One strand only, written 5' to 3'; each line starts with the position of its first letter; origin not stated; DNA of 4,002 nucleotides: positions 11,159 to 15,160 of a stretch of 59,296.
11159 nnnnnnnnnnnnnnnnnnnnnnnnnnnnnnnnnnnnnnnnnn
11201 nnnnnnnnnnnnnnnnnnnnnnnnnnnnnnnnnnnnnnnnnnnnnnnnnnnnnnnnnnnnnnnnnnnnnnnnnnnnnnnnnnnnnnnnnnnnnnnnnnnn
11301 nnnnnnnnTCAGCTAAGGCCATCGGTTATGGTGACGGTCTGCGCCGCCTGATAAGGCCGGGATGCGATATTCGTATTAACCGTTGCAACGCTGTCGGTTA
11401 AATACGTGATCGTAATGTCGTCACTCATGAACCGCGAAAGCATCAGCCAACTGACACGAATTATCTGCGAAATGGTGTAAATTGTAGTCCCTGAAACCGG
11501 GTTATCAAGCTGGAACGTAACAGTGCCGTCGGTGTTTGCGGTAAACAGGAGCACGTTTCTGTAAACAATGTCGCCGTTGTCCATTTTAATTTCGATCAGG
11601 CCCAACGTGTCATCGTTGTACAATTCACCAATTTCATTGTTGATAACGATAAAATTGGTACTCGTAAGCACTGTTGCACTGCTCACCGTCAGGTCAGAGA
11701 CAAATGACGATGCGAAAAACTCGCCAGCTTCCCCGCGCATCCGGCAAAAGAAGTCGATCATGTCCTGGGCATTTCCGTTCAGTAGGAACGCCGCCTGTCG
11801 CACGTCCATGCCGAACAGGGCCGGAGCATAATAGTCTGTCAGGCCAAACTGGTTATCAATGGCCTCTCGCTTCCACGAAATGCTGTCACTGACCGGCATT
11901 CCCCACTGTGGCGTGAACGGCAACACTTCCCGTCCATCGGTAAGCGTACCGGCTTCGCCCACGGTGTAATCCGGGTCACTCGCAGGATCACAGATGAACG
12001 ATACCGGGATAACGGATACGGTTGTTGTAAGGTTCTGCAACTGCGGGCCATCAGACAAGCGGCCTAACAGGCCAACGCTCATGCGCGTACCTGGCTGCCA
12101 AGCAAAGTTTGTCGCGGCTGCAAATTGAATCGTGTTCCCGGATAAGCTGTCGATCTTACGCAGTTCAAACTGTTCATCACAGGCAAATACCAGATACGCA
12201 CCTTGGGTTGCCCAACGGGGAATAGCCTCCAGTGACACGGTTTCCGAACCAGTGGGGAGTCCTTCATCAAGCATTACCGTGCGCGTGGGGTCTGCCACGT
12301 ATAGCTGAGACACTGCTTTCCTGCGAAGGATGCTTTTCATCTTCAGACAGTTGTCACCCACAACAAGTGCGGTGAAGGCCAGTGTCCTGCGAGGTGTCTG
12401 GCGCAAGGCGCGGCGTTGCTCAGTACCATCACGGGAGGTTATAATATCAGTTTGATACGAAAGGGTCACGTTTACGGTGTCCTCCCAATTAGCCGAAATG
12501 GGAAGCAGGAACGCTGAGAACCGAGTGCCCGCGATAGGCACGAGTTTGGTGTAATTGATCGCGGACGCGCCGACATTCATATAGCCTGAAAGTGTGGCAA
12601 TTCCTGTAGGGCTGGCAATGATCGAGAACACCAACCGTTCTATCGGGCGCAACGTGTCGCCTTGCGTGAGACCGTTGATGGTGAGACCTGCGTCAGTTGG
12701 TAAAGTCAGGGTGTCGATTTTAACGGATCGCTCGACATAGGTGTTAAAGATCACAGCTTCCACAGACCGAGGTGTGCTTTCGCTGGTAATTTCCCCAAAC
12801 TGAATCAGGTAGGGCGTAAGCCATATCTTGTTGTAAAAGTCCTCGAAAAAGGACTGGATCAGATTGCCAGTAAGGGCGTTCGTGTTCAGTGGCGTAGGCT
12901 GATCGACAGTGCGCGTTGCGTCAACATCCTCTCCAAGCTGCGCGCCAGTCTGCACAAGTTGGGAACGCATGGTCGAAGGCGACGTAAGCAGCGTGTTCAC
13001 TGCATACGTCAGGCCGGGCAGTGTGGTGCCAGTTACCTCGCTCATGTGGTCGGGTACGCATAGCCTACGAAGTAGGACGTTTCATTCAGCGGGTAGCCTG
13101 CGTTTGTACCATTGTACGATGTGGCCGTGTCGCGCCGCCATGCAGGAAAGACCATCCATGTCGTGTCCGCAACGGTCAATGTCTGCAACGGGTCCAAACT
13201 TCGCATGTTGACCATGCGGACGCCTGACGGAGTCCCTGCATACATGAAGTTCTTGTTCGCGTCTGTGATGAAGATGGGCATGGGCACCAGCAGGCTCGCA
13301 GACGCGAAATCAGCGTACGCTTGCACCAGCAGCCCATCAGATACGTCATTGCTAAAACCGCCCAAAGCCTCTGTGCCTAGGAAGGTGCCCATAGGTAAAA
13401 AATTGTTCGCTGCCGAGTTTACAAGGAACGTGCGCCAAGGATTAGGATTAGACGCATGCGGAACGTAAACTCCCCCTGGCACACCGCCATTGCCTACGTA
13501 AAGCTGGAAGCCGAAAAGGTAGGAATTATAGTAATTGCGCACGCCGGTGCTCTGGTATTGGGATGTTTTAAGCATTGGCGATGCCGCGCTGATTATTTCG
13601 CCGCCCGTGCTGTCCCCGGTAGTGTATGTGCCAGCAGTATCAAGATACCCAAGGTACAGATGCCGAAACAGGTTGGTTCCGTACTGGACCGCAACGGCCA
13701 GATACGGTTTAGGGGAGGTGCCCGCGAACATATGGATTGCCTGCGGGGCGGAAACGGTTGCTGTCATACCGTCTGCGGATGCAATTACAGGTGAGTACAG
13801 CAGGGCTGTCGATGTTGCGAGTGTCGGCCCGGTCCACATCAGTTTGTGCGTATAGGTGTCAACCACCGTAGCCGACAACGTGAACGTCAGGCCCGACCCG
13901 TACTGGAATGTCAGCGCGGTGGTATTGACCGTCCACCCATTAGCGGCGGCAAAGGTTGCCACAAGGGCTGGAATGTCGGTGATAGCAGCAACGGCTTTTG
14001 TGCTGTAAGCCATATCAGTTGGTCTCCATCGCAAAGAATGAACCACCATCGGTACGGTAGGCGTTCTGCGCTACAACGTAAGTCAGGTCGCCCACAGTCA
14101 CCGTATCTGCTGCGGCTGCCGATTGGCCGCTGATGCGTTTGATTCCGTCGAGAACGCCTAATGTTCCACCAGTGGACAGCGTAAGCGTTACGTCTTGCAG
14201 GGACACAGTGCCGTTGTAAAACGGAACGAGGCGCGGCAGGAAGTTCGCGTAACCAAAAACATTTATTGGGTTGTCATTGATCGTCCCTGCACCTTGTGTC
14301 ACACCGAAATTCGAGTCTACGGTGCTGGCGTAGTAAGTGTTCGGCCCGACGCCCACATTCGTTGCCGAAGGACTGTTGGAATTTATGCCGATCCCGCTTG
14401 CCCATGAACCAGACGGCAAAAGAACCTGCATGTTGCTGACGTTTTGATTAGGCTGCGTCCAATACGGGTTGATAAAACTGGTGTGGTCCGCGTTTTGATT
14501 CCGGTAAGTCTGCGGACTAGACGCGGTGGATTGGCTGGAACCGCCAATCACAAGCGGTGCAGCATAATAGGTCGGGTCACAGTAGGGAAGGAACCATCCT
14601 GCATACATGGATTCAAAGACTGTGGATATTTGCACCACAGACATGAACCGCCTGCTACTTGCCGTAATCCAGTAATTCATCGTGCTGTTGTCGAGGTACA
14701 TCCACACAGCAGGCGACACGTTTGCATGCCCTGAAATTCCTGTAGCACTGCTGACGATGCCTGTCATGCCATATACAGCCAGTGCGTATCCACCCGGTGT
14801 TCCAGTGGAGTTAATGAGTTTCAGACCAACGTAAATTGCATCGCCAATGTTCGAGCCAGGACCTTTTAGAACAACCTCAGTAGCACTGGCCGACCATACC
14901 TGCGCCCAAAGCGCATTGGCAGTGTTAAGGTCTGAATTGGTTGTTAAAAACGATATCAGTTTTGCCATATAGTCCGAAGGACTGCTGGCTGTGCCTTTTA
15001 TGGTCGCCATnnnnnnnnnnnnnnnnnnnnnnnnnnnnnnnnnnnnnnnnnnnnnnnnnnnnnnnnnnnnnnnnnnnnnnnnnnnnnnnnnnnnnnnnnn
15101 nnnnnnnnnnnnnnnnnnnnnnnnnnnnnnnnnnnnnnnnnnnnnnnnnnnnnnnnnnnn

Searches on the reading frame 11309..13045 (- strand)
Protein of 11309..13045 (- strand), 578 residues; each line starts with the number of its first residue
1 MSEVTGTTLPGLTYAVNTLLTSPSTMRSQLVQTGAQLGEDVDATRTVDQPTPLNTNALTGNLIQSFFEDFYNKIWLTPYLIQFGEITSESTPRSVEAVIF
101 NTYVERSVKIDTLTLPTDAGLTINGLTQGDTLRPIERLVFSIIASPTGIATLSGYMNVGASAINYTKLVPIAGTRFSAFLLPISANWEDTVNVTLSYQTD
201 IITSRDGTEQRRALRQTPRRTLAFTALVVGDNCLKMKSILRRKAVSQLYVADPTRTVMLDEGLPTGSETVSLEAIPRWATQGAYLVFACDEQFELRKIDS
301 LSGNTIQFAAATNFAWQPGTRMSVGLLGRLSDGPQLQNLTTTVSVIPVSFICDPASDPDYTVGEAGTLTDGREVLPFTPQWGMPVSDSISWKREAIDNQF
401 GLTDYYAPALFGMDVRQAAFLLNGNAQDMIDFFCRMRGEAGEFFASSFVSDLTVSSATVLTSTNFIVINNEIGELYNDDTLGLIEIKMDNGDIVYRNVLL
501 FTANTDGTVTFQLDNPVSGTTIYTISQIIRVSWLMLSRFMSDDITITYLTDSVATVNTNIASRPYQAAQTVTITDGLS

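Call 3: search_protein_families(library=pfam, proteins=[window:11309-13045:-], max_evalue=0.01)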
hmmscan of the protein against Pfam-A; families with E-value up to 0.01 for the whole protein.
window:11309-13045:- (578 aa): 0 families

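Call 4: search_protein_families(library=phrogs, proteins=[window:11309-13045:-], max_evalue=0.01)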
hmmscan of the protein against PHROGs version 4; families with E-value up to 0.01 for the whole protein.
window:11309-13045:- (578 aa): 1 family
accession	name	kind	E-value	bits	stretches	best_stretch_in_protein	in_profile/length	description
phrog_1082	-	tail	4.3e-86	290.7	1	50-567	385-898/1061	tail assembly protein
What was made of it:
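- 11309..13045 (-): Tail protein upstream of the hub (phrog_1082). Call 4.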

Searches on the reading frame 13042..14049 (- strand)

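Call 3: search_protein_families(library=pfam, proteins=[window:13042-14049:-], max_evalue=0.01)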
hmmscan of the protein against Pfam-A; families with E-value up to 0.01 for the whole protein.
window:13042-14049:- (335 aa): 0 families

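Call 4: search_protein_families(library=phrogs, proteins=[window:13042-14049:-], max_evalue=0.01)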
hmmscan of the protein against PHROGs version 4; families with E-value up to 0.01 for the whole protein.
window:13042-14049:- (335 aa): 1 family
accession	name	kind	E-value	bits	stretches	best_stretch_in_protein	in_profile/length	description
phrog_687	-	head and packaging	7e-20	72.5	1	11-332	159-464/469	structural protein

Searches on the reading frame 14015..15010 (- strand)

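Call 3: search_protein_families(library=pfam, proteins=[window:14015-15010:-], max_evalue=0.01)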
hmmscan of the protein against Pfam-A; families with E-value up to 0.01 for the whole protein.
window:14015-15010:- (331 aa): 0 families

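Call 4: search_protein_families(library=phrogs, proteins=[window:14015-15010:-], max_evalue=0.01)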
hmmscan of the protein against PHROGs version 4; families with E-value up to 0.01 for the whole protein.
window:14015-15010:- (331 aa): 2 families
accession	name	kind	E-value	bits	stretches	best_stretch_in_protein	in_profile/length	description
phrog_687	-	head and packaging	7.7e-39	135.1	1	1-329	161-465/469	structural protein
phrog_36425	-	unknown function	1.9e-20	74.4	1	1-167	1-180/183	-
